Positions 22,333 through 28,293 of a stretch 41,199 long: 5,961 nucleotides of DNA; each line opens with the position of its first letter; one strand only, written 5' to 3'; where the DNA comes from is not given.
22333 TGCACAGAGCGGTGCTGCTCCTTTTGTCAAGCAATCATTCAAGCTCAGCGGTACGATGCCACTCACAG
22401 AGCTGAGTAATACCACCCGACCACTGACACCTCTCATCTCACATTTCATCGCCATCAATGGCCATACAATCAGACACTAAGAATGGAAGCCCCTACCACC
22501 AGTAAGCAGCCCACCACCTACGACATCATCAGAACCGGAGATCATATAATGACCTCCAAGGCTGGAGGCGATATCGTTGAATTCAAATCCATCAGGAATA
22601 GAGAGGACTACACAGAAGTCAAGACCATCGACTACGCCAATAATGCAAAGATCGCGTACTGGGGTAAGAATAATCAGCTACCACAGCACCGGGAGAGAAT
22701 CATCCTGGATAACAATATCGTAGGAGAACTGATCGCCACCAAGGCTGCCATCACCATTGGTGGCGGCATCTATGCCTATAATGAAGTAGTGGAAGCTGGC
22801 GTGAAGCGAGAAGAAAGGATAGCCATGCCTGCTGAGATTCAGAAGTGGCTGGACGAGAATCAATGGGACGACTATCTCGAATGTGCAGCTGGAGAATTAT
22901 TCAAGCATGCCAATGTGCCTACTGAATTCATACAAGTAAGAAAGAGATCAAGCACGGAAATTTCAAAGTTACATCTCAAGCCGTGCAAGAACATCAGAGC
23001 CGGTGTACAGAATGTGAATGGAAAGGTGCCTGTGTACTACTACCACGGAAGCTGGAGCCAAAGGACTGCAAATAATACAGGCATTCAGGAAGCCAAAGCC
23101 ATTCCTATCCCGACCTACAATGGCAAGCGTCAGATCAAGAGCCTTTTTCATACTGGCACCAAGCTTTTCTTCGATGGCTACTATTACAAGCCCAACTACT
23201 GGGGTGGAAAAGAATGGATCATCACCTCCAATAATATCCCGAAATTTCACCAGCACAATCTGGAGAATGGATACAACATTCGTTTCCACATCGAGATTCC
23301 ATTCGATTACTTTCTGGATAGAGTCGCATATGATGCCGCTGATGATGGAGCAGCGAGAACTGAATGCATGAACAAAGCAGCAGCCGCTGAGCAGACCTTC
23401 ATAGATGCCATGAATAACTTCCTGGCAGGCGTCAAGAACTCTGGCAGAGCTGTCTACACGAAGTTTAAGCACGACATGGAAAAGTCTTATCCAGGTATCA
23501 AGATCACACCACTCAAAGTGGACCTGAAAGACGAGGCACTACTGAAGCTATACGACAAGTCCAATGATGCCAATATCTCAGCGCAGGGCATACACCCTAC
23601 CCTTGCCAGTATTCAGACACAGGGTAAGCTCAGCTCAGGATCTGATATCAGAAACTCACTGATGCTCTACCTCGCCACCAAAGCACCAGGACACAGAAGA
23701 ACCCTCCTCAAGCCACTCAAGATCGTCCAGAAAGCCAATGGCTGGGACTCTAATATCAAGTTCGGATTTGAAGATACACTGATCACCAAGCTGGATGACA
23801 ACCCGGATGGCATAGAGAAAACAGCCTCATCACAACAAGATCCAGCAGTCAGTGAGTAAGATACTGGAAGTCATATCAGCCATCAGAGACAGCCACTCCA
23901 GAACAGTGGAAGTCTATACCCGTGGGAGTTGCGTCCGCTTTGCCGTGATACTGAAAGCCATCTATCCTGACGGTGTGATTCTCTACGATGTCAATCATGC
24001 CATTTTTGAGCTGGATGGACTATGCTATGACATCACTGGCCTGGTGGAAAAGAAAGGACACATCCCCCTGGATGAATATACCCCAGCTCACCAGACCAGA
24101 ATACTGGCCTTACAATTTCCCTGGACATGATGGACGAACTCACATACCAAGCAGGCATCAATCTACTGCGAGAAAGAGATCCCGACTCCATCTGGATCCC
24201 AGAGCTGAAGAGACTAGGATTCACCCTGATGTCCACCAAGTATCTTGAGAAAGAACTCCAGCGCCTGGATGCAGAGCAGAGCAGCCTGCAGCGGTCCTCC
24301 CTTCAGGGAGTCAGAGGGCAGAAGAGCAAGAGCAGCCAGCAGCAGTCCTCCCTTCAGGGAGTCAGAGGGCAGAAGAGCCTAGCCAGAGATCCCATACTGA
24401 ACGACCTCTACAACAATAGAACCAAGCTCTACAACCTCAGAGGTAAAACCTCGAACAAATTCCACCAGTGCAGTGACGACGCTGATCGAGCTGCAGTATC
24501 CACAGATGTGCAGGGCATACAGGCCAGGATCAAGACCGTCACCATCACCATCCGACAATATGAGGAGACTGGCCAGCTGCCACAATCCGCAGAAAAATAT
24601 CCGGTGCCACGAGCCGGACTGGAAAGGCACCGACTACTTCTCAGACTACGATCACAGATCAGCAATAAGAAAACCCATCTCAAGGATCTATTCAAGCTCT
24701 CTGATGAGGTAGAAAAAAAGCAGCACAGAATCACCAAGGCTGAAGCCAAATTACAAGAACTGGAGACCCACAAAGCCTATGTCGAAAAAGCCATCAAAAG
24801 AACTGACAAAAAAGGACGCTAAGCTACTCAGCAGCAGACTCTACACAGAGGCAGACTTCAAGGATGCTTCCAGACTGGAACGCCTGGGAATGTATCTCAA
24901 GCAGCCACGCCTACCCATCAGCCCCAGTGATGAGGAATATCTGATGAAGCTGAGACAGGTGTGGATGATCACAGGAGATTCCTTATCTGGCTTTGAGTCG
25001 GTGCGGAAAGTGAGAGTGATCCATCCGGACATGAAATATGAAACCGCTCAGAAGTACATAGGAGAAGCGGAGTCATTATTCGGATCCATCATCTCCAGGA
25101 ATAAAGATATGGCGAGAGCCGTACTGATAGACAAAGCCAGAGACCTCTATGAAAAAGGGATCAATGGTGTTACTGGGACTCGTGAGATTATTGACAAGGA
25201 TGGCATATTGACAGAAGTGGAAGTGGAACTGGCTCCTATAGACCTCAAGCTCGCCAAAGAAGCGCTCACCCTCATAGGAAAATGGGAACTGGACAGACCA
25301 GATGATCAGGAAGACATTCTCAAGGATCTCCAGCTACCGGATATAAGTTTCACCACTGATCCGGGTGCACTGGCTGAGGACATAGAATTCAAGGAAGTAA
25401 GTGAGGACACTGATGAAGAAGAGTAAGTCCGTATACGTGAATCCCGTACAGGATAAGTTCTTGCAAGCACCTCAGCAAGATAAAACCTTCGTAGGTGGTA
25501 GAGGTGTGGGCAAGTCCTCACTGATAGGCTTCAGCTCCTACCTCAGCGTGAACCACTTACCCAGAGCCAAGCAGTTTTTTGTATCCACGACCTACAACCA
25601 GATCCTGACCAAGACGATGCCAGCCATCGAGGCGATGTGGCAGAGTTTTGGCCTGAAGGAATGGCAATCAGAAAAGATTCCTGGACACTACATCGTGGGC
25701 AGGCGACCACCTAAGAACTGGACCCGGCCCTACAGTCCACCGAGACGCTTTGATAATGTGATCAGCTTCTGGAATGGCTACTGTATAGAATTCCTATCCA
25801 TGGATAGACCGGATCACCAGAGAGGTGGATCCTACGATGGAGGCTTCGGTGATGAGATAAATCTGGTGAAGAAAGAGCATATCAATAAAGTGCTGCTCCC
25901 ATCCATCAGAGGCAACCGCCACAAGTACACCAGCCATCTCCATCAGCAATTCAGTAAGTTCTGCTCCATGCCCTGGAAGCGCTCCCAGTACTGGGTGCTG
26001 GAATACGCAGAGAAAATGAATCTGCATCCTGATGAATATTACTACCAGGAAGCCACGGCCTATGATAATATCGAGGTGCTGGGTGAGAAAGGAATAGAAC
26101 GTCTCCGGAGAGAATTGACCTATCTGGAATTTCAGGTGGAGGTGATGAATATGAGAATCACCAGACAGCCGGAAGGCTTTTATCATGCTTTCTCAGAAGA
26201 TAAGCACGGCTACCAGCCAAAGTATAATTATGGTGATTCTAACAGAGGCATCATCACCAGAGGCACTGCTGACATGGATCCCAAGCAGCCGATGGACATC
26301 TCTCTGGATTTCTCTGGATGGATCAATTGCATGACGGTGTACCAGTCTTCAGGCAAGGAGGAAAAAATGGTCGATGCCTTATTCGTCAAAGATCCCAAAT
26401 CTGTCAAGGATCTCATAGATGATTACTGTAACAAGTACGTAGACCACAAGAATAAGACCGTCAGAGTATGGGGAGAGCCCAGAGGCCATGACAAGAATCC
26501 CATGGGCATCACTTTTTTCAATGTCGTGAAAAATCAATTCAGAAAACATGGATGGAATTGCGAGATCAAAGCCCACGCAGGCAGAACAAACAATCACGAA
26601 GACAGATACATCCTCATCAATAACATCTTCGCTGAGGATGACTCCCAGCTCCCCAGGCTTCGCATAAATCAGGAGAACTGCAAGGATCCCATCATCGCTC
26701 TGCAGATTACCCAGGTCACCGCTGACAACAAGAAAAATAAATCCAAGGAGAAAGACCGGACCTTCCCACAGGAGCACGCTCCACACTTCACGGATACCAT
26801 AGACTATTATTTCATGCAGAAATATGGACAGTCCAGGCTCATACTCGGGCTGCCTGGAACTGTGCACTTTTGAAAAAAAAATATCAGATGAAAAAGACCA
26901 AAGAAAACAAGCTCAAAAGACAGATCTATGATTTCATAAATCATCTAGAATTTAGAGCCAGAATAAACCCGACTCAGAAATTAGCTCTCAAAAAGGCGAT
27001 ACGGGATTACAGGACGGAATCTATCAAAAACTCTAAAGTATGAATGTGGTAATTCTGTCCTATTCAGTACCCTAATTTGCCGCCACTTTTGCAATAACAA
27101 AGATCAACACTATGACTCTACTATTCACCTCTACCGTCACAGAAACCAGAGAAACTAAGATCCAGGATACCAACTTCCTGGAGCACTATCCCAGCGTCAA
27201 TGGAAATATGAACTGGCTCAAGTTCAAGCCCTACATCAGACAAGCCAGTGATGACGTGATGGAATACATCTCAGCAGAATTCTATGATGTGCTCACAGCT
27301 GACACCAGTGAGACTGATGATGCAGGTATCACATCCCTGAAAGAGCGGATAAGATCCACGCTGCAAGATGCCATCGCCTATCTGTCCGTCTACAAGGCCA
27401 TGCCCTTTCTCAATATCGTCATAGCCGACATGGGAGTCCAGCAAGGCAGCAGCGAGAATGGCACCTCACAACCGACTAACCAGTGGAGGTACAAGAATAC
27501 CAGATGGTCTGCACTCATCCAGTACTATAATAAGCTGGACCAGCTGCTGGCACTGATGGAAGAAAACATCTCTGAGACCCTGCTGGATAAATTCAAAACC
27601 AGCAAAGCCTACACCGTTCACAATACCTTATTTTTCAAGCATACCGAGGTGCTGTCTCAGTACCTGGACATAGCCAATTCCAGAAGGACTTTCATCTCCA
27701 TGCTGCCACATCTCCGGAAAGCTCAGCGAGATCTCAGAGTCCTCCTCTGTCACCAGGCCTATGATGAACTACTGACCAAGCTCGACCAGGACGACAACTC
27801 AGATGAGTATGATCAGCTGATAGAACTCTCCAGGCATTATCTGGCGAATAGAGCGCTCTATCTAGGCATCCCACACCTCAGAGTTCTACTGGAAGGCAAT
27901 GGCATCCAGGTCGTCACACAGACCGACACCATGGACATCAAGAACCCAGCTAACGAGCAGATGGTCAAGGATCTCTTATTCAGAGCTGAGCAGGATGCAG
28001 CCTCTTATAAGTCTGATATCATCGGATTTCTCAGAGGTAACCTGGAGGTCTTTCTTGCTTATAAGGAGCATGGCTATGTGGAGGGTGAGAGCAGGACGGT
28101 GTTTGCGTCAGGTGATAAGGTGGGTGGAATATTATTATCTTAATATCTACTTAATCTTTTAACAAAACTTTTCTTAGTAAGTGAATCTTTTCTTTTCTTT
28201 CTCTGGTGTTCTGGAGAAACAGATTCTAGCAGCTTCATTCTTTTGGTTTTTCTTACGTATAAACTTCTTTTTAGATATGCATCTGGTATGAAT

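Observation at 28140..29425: Two translationally coupled orphan genes behind darTG in the AT-rich island: candidate undescribed accessory (defence or counter-defence) module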

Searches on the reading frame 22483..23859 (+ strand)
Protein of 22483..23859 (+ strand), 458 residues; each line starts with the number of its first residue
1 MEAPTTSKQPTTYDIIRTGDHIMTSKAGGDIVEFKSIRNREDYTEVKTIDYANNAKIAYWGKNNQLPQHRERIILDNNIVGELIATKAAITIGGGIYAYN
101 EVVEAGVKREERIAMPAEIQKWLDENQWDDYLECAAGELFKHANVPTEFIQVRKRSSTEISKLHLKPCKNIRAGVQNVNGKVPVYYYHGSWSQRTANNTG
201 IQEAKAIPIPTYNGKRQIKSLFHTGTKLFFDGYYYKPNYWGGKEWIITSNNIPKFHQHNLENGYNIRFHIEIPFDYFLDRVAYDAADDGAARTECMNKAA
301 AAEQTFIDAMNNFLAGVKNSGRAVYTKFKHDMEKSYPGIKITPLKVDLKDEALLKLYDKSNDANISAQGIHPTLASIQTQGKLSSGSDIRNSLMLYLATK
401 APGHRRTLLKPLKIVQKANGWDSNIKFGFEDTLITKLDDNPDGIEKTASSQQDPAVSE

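Call 93: search_protein_families(library=phrogs, proteins=[window:22483-23859:+], max_evalue=0.00001)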
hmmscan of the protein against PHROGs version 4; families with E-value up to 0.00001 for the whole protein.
window:22483-23859:+ (458 aa): 1 family
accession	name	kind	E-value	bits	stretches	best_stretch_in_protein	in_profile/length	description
phrog_22277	-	unknown function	1.3e-12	48.1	1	33-432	28-436/456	-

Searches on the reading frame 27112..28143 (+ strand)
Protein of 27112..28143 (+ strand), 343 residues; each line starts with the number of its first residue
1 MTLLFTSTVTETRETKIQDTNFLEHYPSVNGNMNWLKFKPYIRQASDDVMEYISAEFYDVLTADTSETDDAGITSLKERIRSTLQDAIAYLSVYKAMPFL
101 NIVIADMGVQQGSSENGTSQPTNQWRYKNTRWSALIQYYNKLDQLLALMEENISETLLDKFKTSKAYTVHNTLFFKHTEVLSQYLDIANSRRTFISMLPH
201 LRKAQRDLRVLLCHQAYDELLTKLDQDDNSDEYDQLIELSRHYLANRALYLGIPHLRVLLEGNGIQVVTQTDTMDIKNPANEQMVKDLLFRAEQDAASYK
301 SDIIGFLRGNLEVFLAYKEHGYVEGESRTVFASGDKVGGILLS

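Call 3: search_protein_families(library=pfam, proteins=[window:27112-28143:+], max_evalue=1)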
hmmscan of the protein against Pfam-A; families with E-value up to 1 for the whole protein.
window:27112-28143:+ (343 aa): 1 family
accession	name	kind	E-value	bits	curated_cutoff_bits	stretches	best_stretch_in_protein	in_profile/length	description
PF20459.4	DUF6712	-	2.2e-19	70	25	2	211-321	4-115/121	Family of unknown function (DUF6712)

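Call 5: search_protein_families(library=phrogs, proteins=[window:27112-28143:+], max_evalue=1)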
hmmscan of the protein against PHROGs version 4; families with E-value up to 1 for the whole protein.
window:27112-28143:+ (343 aa): 1 family
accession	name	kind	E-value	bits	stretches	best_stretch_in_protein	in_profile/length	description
phrog_27760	-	unknown function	1.2e-13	52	1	29-277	23-261/320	-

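Call 72: find_related_loci(query=window:27112-28143:+, collection=viral_contigs, flank=8000)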
Query window:27112-28143:+ (343 aa) in viral_contigs; peptide patterns used: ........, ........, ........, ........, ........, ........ (x = any residue, [..] = any of these).
2 stretches matched a pattern, but none encodes a relative of the query by tblastn (E <= 1e-3).

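Call 74: search_dna_similar(query=window:27112-28143:+, collection=phages, mode=protein, max_evalue=0.001, max_rows=12)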
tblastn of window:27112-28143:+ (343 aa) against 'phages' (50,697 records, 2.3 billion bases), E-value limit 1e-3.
Records with a match: 14; places in all: 14; records where one place covers at least 80% of the query: 2.
Best place of each record, by identity: <60% 14.
By first word of the organism name: Flavobacterium 10; Polaribacter 2; Bacteriophage 1; Bacteroides 1.
By host as written in the record: Polaribacter sp. AHE13PA 2; Flavobacterium psychrophilum T23 2; Flavobacterium psychrophilum strain MH1 2; Flavobacterium psychrophilum A2 2; - 1; Bacteroides thetaiotaomicron BG12 1; Flavobacterium psychrophilum 990512-1/1B 1; Flavobacterium psychrophilum FPS-D15 1; and 2 more.
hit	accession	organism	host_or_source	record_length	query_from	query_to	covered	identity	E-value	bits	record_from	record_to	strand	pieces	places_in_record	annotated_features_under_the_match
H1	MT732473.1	Polaribacter phage Leef_1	Polaribacter sp. AHE13PA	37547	23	314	85%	25.7%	2e-13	77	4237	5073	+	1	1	adaptor protein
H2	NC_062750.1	Polaribacter phage Leef_1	Polaribacter sp. AHE13PA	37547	23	314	85%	25.7%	2e-13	77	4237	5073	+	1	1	adaptor protein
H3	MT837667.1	Bacteriophage sp.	human fecal samples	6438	29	299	79%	25.7%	4e-7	57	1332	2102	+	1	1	record has no annotation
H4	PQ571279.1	Bacteroides phage BT-TP2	Bacteroides thetaiotaomicron BG12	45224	29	299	79%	24.5%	1e-5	53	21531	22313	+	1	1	hypothetical protein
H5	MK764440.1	Flavobacterium phage FPSV-F7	Flavobacterium psychrophilum 990512-1/1B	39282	30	276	72%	23.8%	8e-9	63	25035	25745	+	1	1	hypothetical protein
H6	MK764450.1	Flavobacterium phage FPSV-D35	Flavobacterium psychrophilum FPS-D15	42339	30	276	72%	23.8%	8e-9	63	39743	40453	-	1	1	hypothetical protein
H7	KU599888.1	Flavobacterium phage 23T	Flavobacterium psychrophilum T23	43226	30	276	72%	23.8%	8e-9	63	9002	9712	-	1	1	hypothetical protein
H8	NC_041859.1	Flavobacterium phage 23T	Flavobacterium psychrophilum T23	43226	30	276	72%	23.8%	8e-9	63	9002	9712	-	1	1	hypothetical protein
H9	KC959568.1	Flavobacterium phage 6H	Flavobacterium psychrophilum strain MH1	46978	30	276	72%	23.8%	8e-9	63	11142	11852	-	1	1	hypothetical protein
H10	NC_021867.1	Flavobacterium phage 6H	Flavobacterium psychrophilum strain MH1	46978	30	276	72%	23.8%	8e-9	63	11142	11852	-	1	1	hypothetical protein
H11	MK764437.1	Flavobacterium phage FPSV-D15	Flavobacterium psychrophilum FPS-D10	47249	30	276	72%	23.8%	8e-9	63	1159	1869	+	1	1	hypothetical protein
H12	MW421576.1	Flavobacterium phage FPSV-D17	Flavobacterium psychrophilum strain ...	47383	30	276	72%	23.8%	8e-9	63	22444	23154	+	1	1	record has no annotation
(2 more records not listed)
